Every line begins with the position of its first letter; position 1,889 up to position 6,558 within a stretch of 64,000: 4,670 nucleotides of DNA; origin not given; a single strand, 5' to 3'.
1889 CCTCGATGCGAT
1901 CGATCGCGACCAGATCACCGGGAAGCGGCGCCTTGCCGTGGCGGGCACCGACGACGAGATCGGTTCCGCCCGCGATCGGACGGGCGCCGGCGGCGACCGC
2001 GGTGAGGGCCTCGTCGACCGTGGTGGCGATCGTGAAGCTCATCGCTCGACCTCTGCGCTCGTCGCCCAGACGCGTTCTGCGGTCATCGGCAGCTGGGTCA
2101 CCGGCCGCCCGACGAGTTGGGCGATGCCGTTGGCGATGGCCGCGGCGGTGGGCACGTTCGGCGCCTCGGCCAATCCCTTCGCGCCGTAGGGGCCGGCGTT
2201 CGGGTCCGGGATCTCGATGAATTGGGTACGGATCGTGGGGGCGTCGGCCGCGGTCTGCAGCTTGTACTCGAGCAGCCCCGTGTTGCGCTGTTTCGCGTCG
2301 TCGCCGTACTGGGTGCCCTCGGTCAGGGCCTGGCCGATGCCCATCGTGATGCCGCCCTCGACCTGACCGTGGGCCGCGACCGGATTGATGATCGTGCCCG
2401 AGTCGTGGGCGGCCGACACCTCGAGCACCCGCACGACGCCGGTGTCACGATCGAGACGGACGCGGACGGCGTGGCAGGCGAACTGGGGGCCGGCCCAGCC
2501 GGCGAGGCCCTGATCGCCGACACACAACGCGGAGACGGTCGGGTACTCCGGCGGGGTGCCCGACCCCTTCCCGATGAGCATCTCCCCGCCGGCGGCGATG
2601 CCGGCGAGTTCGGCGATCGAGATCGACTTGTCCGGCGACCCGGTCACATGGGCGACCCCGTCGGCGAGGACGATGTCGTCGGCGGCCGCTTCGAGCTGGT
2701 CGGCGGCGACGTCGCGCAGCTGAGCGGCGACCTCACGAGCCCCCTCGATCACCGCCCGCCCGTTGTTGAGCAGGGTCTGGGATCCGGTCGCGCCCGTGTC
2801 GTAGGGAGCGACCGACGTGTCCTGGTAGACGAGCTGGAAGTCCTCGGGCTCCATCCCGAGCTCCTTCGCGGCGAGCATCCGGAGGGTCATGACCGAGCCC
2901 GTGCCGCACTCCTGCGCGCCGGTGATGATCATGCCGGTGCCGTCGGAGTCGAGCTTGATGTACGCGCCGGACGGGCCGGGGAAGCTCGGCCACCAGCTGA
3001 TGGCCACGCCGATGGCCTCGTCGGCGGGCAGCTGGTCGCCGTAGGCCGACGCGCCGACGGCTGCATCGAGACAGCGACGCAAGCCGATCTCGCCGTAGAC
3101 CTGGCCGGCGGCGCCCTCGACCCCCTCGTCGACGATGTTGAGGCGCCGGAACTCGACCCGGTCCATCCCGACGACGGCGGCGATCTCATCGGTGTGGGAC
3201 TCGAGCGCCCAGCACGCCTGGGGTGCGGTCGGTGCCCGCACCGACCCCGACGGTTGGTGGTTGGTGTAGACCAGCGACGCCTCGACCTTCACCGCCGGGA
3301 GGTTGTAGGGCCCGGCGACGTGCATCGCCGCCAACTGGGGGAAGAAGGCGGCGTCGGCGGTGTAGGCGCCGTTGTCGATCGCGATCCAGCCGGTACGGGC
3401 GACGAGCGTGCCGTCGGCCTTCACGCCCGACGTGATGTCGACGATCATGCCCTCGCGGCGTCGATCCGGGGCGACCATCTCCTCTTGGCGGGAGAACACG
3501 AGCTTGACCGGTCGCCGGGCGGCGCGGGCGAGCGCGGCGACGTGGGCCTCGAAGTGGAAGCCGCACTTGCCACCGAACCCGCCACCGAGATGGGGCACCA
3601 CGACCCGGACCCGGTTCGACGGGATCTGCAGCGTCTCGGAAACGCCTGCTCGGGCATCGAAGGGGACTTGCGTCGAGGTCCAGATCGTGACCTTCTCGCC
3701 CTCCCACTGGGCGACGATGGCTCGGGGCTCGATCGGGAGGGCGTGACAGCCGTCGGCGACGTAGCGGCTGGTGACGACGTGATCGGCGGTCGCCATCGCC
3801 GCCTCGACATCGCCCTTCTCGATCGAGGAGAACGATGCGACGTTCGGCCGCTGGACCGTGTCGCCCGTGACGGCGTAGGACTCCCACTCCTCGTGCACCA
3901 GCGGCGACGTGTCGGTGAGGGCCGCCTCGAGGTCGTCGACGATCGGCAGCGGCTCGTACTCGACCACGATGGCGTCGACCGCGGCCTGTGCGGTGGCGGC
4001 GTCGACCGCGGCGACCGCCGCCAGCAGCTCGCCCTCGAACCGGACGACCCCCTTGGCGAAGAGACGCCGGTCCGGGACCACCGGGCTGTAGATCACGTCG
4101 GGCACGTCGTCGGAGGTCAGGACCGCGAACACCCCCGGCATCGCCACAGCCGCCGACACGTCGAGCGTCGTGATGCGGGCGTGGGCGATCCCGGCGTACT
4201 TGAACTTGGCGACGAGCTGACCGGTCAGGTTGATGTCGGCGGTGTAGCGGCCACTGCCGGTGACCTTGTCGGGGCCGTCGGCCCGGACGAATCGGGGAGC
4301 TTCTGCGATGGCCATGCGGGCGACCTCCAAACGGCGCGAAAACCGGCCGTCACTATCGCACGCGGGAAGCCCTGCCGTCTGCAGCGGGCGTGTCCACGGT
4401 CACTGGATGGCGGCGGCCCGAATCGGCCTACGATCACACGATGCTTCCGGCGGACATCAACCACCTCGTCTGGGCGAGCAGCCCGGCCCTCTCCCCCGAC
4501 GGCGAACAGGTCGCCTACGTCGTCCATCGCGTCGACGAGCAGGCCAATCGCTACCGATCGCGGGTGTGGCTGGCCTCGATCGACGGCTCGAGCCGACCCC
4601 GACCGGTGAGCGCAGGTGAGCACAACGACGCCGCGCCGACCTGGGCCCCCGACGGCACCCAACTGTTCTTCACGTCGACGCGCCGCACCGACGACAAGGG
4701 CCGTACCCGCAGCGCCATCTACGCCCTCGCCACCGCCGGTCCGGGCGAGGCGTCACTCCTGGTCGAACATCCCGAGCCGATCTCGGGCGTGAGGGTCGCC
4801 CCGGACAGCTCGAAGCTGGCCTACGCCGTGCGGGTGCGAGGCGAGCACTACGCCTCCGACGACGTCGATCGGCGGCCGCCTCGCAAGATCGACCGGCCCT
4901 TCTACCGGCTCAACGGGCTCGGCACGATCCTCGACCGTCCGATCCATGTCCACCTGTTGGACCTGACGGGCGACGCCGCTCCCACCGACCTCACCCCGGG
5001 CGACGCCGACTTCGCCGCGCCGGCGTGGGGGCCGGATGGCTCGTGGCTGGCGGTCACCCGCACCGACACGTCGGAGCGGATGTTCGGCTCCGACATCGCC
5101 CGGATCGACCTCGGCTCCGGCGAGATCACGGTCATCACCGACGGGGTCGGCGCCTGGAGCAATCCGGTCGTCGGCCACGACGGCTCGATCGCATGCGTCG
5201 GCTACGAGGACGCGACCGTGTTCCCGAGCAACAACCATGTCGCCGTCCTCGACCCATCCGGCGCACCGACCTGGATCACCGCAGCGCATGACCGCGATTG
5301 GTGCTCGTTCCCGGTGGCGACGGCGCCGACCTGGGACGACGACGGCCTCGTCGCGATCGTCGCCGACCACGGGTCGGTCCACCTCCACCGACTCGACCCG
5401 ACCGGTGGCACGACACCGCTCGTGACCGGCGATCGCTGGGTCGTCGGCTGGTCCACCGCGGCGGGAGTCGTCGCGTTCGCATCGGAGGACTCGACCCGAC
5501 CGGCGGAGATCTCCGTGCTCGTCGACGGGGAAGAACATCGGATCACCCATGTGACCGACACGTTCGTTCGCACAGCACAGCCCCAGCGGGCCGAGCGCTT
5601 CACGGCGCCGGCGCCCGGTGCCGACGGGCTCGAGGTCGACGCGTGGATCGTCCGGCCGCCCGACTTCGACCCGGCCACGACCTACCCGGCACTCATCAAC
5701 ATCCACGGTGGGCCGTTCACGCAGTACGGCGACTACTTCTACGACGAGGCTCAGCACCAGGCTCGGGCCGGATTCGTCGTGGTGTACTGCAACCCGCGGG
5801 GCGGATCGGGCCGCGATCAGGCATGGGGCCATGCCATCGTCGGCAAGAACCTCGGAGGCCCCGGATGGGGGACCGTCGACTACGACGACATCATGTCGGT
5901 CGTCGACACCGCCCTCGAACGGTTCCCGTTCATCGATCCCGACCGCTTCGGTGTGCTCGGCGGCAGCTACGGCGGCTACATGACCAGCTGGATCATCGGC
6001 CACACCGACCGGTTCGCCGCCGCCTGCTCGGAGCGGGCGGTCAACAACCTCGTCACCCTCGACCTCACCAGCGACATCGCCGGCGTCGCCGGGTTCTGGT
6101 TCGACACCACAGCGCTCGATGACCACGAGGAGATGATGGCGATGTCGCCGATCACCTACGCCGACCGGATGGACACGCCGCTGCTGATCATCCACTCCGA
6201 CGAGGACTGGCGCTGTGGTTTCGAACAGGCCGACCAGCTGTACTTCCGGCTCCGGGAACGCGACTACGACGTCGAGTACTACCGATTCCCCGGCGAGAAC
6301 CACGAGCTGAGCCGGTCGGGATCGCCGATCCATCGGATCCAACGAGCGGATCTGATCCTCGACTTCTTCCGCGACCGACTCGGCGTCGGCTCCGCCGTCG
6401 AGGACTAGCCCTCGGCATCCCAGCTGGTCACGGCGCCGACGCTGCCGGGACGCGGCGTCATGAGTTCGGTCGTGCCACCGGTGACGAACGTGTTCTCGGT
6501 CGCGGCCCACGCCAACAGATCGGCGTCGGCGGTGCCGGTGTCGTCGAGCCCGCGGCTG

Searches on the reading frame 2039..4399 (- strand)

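Call 46: search_protein_families(library=pfam, proteins=[window:2039-4399:-], max_evalue=0.00001)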
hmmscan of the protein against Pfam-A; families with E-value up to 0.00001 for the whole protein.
window:2039-4399:- (786 aa): 3 families
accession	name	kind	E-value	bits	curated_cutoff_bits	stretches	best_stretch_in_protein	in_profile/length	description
PF02738.23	MoCoBD_1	-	1.4e-71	240.9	27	1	185-422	7-244/244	Molybdopterin cofactor-binding domain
PF20256.3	MoCoBD_2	-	7e-56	190.2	27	1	461-721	25-283/283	Molybdopterin cofactor-binding domain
PF01315.27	Ald_Xan_dh_C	-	8.2e-25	87.7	31.3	1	47-152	1-110/110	Aldehyde oxidase and xanthine dehydrogenase, a/b hammerhead domain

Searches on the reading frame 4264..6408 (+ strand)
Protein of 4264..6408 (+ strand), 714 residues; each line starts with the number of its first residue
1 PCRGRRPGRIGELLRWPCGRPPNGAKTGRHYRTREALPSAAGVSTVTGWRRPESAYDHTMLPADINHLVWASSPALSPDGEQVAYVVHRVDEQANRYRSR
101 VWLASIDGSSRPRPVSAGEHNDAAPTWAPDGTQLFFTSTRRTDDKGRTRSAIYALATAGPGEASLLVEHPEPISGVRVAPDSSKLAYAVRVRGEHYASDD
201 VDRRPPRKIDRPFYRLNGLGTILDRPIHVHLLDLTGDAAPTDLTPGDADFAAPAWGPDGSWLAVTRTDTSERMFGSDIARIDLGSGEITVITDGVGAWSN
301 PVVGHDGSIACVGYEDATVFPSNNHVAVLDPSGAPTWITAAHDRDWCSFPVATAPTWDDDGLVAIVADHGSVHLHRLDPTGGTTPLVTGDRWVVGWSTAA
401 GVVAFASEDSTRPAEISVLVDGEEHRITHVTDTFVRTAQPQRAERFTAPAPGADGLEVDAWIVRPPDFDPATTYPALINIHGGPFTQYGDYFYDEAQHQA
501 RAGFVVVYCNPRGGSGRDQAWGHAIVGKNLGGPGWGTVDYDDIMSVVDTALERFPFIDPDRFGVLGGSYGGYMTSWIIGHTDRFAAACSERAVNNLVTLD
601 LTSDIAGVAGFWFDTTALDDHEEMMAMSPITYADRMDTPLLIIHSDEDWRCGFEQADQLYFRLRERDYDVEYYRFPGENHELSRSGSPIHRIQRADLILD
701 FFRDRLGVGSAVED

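Call 46: search_protein_families(library=pfam, proteins=[window:4264-6408:+], max_evalue=0.00001)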
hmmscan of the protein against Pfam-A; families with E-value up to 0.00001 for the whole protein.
window:4264-6408:+ (714 aa): 4 families
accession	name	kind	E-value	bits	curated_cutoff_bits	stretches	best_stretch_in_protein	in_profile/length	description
PF00326.27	Peptidase_S9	-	3.8e-44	151.2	22.6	1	492-707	3-211/213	Prolyl oligopeptidase family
PF07676.18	PD40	-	6.4e-19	67.8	20.9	1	113-153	2-37/38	WD40-like Beta Propeller Repeat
PF20434.5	BD-FAE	-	1.1e-08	35.2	26.8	0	586-662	135-214/215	BD-FAE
PF00930.27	DPPIV_N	-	1.6e-06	27.6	22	0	326-411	212-303/354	Dipeptidyl peptidase IV (DPP IV) N-terminal region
